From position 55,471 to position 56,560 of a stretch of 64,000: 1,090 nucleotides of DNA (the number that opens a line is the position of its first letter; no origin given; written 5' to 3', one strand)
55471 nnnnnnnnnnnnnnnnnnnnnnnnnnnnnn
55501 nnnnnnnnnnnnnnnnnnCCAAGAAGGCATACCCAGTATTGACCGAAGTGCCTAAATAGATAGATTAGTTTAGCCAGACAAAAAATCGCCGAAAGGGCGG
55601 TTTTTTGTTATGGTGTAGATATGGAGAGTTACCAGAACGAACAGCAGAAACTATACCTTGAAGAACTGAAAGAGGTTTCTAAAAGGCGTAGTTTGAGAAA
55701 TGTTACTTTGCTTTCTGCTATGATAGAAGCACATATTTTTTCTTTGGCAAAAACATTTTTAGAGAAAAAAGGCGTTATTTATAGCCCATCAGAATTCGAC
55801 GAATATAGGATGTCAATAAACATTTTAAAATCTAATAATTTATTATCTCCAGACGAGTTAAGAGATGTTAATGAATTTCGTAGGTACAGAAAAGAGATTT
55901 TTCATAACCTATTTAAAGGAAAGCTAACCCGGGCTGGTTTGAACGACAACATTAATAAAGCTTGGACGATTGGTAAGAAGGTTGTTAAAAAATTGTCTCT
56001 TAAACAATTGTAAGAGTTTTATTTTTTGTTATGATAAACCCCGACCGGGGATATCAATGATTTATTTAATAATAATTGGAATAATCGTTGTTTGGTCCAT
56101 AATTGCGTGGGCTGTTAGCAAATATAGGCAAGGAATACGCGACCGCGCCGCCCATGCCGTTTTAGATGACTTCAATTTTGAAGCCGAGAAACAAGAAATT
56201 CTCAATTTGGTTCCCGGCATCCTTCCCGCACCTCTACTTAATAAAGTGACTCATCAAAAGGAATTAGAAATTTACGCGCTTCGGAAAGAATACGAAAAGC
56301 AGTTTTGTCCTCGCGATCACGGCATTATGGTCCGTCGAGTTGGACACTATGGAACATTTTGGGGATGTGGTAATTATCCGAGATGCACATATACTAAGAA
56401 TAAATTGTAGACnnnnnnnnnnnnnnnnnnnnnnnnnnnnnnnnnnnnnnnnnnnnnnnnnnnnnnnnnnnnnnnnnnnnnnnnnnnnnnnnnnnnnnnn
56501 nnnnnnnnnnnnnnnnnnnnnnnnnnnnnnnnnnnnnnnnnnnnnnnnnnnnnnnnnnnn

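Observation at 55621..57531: Accessory patch next to tRNA-His: HEPN-like small protein, TM + topoisomerase-type Zn-ribbon protein, and coiled-coil Mrr_cat nuclease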

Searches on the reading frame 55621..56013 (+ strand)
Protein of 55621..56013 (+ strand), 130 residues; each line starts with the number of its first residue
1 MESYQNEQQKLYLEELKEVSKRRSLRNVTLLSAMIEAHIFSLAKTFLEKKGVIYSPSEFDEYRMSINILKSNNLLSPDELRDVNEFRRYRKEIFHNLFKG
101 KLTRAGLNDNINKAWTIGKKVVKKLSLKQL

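Call 3: search_protein_families(library=pfam, proteins=[window:55621-56013:+], max_evalue=1)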
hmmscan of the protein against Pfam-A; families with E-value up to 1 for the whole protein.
window:55621-56013:+ (130 aa): 2 families
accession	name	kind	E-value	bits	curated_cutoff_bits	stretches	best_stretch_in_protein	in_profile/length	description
PF18255.9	SAM_DprA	-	0.097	13.2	26.2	0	101-130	8-38/62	DNA processing protein A sterile alpha motif domain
PF02480.22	Herpes_gE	-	0.19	11.6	26.7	1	27-70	2-45/175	Alphaherpesvirus glycoprotein E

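Call 4: search_protein_families(library=padloc, proteins=[window:55621-56013:+], max_evalue=1)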
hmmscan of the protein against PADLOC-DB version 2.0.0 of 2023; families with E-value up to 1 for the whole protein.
window:55621-56013:+ (130 aa): 1 family
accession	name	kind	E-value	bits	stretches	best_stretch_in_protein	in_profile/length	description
PDLC01834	CARF2--CARF_HEPN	-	0.0078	13.1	1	80-126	188-235/404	-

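Call 17: find_homologous_proteins(query=window:55621-56010:+)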
Query window:55621-56010:+ (130 aa): 2 proteins with E <= 0.001 among 14 candidates.
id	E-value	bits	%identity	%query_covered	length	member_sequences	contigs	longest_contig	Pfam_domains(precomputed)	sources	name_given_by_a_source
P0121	4.9e-76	270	100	100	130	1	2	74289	-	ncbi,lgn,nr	ncbi:MAG: hypothetical protein Q8P75_04365 [bacterium]|nr:hypothetical protein [bacterium]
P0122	5.7e-37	144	61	91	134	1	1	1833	-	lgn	-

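Call 19: find_encoding_contigs(protein=P0122, flank=5000, max_places=3)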
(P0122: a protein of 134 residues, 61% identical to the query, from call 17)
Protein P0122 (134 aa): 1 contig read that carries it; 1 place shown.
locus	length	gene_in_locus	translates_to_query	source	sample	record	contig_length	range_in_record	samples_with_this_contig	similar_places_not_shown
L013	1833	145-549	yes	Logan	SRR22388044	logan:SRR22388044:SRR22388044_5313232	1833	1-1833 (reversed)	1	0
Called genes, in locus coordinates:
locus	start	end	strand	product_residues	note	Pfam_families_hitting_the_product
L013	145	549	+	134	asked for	-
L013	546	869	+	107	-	-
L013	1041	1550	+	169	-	-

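Call 22: search_protein_families(library=ncbifam, proteins=[window:55621-56013:+], max_evalue=1)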
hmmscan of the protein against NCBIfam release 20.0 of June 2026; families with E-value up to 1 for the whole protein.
window:55621-56013:+ (130 aa): 0 families

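Call 23: search_protein_families(library=phrogs, proteins=[window:55621-56013:+], max_evalue=0.1)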
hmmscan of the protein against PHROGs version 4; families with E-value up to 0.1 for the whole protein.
window:55621-56013:+ (130 aa): 0 families

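Call 58: search_protein_representatives(protein=window:55621-56010:+)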
Query: 130 residues. Proteins with E-value up to 0.001 (for the whole library): 14; up to 1e-10: 10; up to 1e-30: 1. The best 14 are listed.
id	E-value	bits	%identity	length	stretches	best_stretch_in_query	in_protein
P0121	1.5e-76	270.3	100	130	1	1-130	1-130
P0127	5.8e-26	107.3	53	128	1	8-130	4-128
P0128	1.6e-24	102.6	44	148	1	7-126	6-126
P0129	2.2e-17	79.6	41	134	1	9-126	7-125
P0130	3.0e-16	76.0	40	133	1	9-128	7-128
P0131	3.1e-15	72.7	42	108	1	31-127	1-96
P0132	4.3e-14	69.0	42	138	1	6-126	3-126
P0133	1.8e-12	63.8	40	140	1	7-126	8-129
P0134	5.6e-12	62.2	36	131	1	8-127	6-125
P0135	1.3e-11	61.0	36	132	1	5-126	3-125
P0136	1.3e-10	57.8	38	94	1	41-128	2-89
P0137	2.4e-07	47.3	31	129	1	8-128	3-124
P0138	1.3e-06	44.9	38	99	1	6-78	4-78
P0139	1.5e-05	41.5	33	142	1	5-126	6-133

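Call 61: search_solved_structures(query=A3, max_evalue=10, show_alignments=2)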
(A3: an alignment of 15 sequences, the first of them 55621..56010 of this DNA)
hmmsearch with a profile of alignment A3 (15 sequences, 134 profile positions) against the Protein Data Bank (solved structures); distinct sequences matched with E-value up to 10: 3.
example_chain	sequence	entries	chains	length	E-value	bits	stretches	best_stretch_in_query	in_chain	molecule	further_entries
6aib_A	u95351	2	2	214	0.44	13.5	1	12-54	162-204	DEAD-box ATP-dependent RNA helicase CshA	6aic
6ni1_A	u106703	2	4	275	1.1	12.2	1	49-90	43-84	Beta-lactamase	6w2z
4arj_A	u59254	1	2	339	3.5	10.6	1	66-104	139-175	PESTICIN, LYSOZYME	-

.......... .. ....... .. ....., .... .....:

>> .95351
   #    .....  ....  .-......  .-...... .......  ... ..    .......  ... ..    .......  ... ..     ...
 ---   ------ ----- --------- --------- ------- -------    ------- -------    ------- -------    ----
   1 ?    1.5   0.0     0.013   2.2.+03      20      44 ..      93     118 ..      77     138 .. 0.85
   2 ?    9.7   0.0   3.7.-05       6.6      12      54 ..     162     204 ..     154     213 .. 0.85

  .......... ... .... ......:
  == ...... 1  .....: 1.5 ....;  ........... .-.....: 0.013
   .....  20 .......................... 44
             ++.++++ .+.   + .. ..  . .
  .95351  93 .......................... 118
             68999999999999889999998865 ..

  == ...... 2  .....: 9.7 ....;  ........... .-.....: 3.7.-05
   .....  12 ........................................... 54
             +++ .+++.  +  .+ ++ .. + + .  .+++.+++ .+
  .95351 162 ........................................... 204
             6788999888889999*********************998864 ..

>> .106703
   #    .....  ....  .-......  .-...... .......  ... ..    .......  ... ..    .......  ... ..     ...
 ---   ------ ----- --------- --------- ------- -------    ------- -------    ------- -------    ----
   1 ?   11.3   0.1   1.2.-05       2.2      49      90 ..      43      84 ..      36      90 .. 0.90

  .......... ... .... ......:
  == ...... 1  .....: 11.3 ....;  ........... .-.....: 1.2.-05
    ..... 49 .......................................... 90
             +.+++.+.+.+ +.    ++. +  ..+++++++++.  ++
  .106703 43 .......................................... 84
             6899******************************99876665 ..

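Call 64: predict_structure(alignment_id=A3)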
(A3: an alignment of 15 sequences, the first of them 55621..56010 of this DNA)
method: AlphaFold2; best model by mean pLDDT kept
length: 130 residues; sequences in the alignment: 15
mean_pLDDT: 92.7   pTM: 0.85
mean pLDDT of the five models: 92.7, 92.7, 91.9, 92.0, 90.3
residues with pLDDT >= 90: 106; 70-90: 18; 50-70: 6; < 50: 0
segments of 3 or more residues with pLDDT < 50: none
pLDDT, mean of each block of 10 residues (from residue 1): 72 90 95 97 97 95 98 97 97 88 92 98 89
secondary structure, 60 per line:
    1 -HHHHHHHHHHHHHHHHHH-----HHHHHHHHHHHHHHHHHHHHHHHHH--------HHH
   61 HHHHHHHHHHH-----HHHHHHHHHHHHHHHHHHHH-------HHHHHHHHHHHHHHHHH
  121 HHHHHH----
elements in order: H2-19 H25-49 H58-71 H77-96 H104-126

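Call 66: fold_search(model_id=the predicted structure, library=pdb)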
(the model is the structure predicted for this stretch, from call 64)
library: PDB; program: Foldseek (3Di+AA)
matches with E <= 10: 80; with E <= 0.001: 0
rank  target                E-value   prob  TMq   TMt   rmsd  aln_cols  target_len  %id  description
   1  5mx5_I                1.1e+00  0.41  0.40  0.28  12.0       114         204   11  Mouse PA28alpha-beta (released 2017-09-13)
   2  5mx5_B                1.1e+00  0.41  0.41  0.28  11.9       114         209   11  Mouse PA28alpha-beta (released 2017-09-13)
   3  5yep_C                1.3e+00  0.38  0.44  0.43   5.7       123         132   14  Crystal structure of SO_3166-SO_3165 from Shewanella oneidensis (released 2018-03-28)
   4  5mx5_D                1.5e+00  0.33  0.41  0.28  11.4       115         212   10  Mouse PA28alpha-beta (released 2017-09-13)
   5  7yqc_A                2.1e+00  0.28  0.42  0.30  11.8       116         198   10  EM structure of human PA28gamma (released 2022-09-21)
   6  6dg6_D                2.2e+00  0.18  0.35  0.43  13.5       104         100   13  Structure of a de novo designed Interleukin-2/Interleukin-15 mimetic (released 2019-01-16)
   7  5mx5_F                2.3e+00  0.25  0.41  0.27  11.4       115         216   10  Mouse PA28alpha-beta (released 2017-09-13)
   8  5mx5_K                2.6e+00  0.21  0.41  0.28  11.4       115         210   10  Mouse PA28alpha-beta (released 2017-09-13)
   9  2ap3                  2.7e+00  0.12  0.33  0.25  13.8       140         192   16  1.6 A Crystal Structure of a Conserved Protein of Unknown Function from Staphylococcus aureus (released 2005-09-27)
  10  3n06_A                2.7e+00  0.04  0.22  0.17  15.3       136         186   10  A mutant human Prolactin receptor antagonist H27A in complex with the extracellular domain of the human prolactin rece (released 2010-09-29)
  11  4q9v_A                3.1e+00  0.11  0.31  0.24  16.9       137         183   14  Crystal structure of TIPE3 (released 2014-10-22)
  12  5xua_B                3.1e+00  0.06  0.24  0.23  13.3       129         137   15  The ligand-free dimer of chemoreceptor MCP2201 ligand binding domain (released 2018-06-27)
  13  9cru_K                3.2e+00  0.04  0.18  0.12  14.1       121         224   12  Y20S (Sec18-Sec17-Sec9-Sso1-Snc1) EDTA - Class 1 (released 2025-08-27)
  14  8cxb_e                3.6e+00  0.18  0.41  0.27  11.9       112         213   12  Human PA28-20S (PA28-4a3b) (released 2022-11-02)
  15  7dr6_B                3.6e+00  0.12  0.32  0.23  11.0       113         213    9  PA28alpha-beta in complex with immunoproteasome (released 2021-01-20)
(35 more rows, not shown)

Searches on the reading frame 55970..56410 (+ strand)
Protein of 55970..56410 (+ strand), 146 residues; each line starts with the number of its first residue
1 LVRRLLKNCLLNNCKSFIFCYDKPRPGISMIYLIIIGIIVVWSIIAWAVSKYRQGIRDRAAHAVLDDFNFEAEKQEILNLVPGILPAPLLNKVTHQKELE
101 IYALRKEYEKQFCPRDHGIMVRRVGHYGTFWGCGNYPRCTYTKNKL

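Call 3: search_protein_families(library=pfam, proteins=[window:55970-56410:+], max_evalue=1)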
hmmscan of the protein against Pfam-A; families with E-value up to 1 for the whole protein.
window:55970-56410:+ (146 aa): 2 families
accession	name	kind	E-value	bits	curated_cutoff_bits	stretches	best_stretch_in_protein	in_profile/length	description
PF01396.24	Zn_ribbon_Top1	-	7.1e-09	35.7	32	1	113-144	4-35/39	Topoisomerase DNA binding C4 zinc finger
PF04834.18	Adeno_E3_14_5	-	0.094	13.6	28.7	1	8-48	1-40/100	Early E3 14.5 kDa protein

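Call 4: search_protein_families(library=padloc, proteins=[window:55970-56410:+], max_evalue=1)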
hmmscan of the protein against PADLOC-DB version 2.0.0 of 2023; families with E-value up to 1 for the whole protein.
window:55970-56410:+ (146 aa): 0 families

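Call 22: search_protein_families(library=ncbifam, proteins=[window:56057-56410:+], max_evalue=1)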
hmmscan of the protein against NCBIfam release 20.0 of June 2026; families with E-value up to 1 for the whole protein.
window:56057-56410:+ (117 aa): 4 families
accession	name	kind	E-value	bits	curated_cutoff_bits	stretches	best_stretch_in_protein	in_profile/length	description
NF004966.0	PRK06319.1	equivalog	9.9e-06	23.9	868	1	71-114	636-678/862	DNA topoisomerase I/SWI domain fusion protein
TIGR01051.1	topA_bact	equivalog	1.3e-05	24.4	456.4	1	34-115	559-630/632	type I DNA topoisomerase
NF050117.1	aa3_CtaC_Actin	exception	0.017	14.4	250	1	2-74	46-113/244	aa3-type cytochrome oxidase subunit II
NF005555.0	PRK07220.1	equivalog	0.059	11.7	635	1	87-113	596-622/740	DNA topoisomerase I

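Call 23: search_protein_families(library=phrogs, proteins=[window:56057-56410:+], max_evalue=0.1)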
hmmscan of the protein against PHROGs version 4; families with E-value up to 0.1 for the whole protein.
window:56057-56410:+ (117 aa): 3 families
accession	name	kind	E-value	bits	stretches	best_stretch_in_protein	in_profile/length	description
phrog_21557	-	unknown function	5.5e-08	33.7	1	65-114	197-248/249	-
phrog_29825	-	unknown function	0.037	14.6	1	80-111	187-216/277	-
phrog_35882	-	unknown function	0.095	13.6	0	4-27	5-28/37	-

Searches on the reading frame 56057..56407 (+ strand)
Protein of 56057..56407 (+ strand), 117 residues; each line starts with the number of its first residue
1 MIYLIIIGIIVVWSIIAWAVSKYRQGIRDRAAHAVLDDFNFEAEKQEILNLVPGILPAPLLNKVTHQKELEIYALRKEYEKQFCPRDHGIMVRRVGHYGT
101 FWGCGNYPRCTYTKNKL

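Call 18: find_homologous_proteins(query=window:56057-56407:+)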
Query window:56057-56407:+ (117 aa): 4 proteins with E <= 0.001 among 6 candidates.
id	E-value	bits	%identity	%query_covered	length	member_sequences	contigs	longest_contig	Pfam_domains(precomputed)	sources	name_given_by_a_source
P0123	1.6e-75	269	100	100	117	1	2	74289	PF01396.25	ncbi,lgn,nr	ncbi:MAG: topoisomerase DNA-binding C4 zinc finger domain-containing protein [bacterium]|nr:topoisom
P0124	1.3e-60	221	85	95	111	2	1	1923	PF01396.25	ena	-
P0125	2.9e-54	200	75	91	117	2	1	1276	PF01396.25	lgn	-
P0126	1.3e-43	166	62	100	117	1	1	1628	PF01396.25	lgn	-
